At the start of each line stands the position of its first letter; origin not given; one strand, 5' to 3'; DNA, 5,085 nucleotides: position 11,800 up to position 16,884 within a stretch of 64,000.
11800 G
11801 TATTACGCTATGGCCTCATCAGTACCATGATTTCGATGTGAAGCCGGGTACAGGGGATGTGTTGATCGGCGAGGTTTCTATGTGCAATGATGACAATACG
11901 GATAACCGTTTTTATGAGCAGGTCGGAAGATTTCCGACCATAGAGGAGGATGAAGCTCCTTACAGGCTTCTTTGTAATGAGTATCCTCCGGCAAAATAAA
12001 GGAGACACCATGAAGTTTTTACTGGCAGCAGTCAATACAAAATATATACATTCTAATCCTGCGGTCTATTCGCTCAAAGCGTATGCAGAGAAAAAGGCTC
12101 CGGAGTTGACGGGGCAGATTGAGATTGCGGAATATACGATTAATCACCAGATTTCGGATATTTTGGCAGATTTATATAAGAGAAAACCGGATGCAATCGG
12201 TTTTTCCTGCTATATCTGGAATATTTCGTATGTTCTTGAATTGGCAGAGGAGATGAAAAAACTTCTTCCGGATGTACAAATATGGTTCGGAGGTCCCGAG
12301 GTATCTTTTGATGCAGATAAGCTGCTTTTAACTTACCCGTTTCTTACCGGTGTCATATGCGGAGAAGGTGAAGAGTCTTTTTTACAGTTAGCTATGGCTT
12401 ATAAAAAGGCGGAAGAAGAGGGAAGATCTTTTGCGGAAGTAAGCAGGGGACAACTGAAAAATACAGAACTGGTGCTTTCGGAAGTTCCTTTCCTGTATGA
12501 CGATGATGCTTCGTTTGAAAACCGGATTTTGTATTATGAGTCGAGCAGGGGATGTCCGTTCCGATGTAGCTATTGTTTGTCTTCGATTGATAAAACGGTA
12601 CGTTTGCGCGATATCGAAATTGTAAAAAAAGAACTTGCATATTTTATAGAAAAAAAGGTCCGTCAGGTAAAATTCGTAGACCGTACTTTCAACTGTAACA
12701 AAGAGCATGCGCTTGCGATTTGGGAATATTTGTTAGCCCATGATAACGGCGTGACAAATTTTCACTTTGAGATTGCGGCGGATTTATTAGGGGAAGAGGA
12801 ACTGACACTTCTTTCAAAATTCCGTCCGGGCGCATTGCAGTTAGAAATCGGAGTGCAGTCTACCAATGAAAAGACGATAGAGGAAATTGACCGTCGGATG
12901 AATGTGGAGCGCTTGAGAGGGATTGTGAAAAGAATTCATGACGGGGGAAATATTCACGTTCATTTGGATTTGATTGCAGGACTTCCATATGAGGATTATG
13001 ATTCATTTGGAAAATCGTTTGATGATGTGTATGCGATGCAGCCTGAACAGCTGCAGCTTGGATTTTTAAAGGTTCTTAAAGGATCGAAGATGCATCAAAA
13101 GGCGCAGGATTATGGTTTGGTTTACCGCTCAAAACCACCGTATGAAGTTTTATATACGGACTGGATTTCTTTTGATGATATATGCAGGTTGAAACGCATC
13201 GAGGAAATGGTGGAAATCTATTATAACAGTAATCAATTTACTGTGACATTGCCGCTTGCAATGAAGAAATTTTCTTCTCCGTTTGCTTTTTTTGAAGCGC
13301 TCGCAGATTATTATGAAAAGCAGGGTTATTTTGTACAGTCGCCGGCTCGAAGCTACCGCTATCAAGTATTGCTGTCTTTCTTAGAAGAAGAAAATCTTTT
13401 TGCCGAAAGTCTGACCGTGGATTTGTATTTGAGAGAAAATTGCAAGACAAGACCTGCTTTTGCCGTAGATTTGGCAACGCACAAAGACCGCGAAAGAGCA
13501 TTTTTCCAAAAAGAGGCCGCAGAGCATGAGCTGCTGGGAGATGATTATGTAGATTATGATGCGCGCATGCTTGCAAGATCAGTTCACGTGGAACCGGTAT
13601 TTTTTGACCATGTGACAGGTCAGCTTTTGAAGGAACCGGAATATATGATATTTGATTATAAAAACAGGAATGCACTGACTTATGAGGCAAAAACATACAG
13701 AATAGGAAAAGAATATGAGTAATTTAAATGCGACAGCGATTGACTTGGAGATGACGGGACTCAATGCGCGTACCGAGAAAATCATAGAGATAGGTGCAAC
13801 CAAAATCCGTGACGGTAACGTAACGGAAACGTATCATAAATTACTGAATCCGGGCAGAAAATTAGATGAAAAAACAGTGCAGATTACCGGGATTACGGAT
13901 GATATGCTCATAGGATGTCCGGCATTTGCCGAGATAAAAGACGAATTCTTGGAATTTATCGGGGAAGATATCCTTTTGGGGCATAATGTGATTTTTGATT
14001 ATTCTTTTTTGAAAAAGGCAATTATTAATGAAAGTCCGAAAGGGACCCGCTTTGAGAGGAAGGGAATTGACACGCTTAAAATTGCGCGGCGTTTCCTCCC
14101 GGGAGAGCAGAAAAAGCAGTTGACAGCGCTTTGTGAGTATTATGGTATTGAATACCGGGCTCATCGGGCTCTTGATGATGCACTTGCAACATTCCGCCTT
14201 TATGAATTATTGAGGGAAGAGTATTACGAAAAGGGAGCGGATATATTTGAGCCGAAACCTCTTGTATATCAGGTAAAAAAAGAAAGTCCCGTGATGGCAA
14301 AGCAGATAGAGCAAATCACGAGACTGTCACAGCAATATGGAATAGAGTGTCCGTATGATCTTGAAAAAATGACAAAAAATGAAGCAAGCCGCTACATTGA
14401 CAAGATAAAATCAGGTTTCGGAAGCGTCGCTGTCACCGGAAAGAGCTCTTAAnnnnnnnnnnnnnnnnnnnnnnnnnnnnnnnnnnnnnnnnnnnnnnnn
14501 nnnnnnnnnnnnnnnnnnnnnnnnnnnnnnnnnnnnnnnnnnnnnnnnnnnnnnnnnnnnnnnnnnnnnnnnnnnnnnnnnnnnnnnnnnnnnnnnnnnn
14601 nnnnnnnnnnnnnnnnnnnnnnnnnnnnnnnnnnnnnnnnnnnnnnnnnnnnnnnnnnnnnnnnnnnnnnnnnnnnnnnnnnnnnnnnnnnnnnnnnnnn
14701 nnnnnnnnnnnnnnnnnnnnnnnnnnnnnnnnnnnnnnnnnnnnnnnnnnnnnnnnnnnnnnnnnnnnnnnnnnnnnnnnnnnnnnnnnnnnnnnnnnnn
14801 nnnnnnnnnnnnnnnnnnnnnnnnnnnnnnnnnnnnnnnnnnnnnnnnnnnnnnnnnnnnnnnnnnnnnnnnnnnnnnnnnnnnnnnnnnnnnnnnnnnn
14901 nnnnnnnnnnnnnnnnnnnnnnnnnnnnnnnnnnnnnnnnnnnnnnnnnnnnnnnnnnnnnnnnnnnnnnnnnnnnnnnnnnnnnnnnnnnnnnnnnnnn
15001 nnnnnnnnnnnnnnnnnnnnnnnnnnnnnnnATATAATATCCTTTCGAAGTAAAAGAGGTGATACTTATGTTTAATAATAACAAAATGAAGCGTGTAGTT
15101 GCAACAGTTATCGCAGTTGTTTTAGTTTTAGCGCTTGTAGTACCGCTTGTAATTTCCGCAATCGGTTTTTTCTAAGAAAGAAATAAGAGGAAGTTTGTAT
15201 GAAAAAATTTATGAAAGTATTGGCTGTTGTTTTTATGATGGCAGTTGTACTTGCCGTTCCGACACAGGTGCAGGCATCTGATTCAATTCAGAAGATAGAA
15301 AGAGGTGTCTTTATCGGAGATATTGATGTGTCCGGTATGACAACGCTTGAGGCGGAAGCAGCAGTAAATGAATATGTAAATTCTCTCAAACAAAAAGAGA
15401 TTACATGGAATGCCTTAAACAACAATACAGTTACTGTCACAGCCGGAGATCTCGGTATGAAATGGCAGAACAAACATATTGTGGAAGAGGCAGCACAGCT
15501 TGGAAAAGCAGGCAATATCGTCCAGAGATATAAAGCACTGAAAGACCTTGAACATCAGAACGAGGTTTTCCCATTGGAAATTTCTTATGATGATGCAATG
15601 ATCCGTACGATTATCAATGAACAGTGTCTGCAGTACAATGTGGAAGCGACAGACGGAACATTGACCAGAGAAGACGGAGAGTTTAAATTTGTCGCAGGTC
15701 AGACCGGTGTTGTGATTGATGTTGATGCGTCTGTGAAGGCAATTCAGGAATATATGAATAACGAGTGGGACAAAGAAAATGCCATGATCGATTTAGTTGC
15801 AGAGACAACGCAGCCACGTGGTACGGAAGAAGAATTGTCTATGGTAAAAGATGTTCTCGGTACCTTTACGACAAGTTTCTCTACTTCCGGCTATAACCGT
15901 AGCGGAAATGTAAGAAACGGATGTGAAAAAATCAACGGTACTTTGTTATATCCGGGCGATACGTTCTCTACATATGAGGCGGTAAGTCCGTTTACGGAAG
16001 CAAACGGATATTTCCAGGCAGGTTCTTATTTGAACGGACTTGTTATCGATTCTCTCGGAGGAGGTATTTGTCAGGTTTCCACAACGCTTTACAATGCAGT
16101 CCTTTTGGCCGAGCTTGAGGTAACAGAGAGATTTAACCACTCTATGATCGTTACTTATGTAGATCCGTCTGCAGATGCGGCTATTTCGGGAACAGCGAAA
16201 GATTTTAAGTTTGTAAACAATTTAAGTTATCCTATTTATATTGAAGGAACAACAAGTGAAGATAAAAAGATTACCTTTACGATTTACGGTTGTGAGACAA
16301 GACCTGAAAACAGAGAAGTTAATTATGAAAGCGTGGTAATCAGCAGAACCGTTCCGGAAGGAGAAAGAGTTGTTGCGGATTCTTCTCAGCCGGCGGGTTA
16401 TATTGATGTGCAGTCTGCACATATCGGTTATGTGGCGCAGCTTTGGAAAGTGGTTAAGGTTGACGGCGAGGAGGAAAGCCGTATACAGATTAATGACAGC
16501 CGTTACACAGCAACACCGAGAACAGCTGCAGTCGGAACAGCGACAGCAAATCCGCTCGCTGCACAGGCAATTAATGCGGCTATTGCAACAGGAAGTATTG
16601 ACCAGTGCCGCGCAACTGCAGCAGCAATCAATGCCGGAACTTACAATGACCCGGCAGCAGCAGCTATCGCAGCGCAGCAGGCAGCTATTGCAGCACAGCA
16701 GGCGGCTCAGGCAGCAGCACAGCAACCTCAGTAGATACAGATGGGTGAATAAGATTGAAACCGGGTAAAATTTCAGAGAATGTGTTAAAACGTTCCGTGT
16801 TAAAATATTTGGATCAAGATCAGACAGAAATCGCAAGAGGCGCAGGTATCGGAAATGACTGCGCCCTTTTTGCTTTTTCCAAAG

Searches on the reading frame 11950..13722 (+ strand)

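Call 97: search_protein_families(library=pfam, proteins=[window:11950-13722:+], max_evalue=0.00001)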
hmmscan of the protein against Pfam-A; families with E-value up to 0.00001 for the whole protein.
window:11950-13722:+ (590 aa): 3 families
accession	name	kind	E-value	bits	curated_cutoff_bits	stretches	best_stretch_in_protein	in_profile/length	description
PF13311.11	DUF4080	-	9.9e-58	195.9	22.9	1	386-568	1-188/188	Protein of unknown function (DUF4080)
PF02310.24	B12-binding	-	1.1e-17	64.5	32.1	1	27-147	5-120/121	B12 binding domain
PF04055.27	Radical_SAM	-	5.3e-16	59.7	29.5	1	197-359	2-165/166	Radical SAM superfamily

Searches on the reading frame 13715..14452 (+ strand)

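Call 97: search_protein_families(library=pfam, proteins=[window:13715-14452:+], max_evalue=0.00001)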
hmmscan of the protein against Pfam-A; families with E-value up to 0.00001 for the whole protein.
window:13715-14452:+ (245 aa): 2 families
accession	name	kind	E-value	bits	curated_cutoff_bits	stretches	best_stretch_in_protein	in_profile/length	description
PF00929.31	RNase_T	-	6.6e-35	121.5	24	1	8-163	2-164/164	Exonuclease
PF16473.11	Rv2179c-like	-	3.8e-06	27.2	27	0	7-162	3-172/177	3'-5' exoribonuclease Rv2179c-like domain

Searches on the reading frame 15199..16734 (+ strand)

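Call 97: search_protein_families(library=pfam, proteins=[window:15199-16734:+], max_evalue=0.00001)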
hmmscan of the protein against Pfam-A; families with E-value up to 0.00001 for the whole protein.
window:15199-16734:+ (511 aa): 2 families
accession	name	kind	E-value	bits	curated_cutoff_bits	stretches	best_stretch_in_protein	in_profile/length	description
PF04294.18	VanW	-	5.4e-45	152.5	27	1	233-363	1-130/130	VanW like protein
PF12229.13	PG_binding_4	-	1.1e-17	64.8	22.1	1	79-187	2-109/117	Putative peptidoglycan binding domain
